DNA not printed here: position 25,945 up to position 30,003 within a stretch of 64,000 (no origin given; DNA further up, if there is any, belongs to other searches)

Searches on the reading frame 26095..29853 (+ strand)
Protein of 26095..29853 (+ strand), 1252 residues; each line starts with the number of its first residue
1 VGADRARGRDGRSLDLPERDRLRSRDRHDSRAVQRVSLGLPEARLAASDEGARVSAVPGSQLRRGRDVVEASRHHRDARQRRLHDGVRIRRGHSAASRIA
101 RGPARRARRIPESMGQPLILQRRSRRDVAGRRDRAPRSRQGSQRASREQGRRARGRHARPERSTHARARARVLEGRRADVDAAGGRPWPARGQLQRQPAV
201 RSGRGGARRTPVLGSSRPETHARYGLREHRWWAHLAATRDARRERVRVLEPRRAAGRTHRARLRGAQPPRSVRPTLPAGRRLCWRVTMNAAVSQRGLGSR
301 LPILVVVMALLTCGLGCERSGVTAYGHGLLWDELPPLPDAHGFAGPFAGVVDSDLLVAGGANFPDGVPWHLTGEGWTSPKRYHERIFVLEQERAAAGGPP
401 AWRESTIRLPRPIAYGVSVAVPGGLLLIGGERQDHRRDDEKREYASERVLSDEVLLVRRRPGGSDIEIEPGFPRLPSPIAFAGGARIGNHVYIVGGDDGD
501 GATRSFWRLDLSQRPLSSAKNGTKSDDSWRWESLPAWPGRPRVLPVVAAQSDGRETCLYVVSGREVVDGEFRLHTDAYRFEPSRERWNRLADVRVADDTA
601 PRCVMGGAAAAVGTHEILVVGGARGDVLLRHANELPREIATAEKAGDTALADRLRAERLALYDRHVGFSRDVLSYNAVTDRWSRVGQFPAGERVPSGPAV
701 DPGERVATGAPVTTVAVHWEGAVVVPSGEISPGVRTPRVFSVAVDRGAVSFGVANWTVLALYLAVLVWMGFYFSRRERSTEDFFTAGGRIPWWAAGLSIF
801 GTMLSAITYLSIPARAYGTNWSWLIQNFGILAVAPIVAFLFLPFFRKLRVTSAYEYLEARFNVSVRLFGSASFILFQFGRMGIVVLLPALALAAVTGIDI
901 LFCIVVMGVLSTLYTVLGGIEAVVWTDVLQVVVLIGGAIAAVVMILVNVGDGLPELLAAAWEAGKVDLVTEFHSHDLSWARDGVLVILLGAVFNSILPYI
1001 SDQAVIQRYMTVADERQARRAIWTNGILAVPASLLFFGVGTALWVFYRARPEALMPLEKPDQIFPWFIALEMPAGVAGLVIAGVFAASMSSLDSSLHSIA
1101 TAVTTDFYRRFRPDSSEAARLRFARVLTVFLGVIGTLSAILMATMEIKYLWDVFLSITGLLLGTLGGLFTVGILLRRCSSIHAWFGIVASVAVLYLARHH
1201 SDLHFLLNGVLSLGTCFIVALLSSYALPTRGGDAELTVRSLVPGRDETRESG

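Call 87: search_protein_families(library=pfam, proteins=[window:26095-29853:+], max_evalue=0.001)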
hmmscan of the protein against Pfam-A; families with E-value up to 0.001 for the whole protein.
window:26095-29853:+ (1252 aa): 8 families
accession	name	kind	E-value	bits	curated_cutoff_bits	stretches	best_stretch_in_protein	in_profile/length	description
PF00474.23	SSF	-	5.2e-44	151.2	22.8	1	783-1185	1-401/406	Sodium:solute symporter family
PF24996.1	NANM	-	1.1e-33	117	45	2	472-748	1-226/350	N-acetylneuraminate epimerase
PF13964.12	Kelch_6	-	9.2e-07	29.1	25.3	0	487-512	10-36/50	Kelch motif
PF13415.12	Kelch_3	-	7.1e-06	26.5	22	0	488-519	1-26/48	Galactose oxidase, central domain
PF01344.31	Kelch_1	-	1.2e-05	25.1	20.1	1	481-512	4-35/46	Kelch motif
PF24681.1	Kelch_KLHDC2_KLHL20_DRC7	-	1.4e-05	24.9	50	1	475-622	100-221/221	KLHDC2/KLHL20/DRC7 Kelch-repeats domain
PF13418.12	Kelch_4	-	0.00025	21.4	21.6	0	560-592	17-46/49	Galactose oxidase, central domain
PF07646.21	Kelch_2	-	0.00097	19.4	21.3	0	606-687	3-46/48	Kelch motif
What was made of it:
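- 26095..29853 (+): ORF holding a NanM-type sialate mutarotase and an SSF sodium:solute symporter (context). NANM 1.1e-33, SSF 5.2e-44 (call 87)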
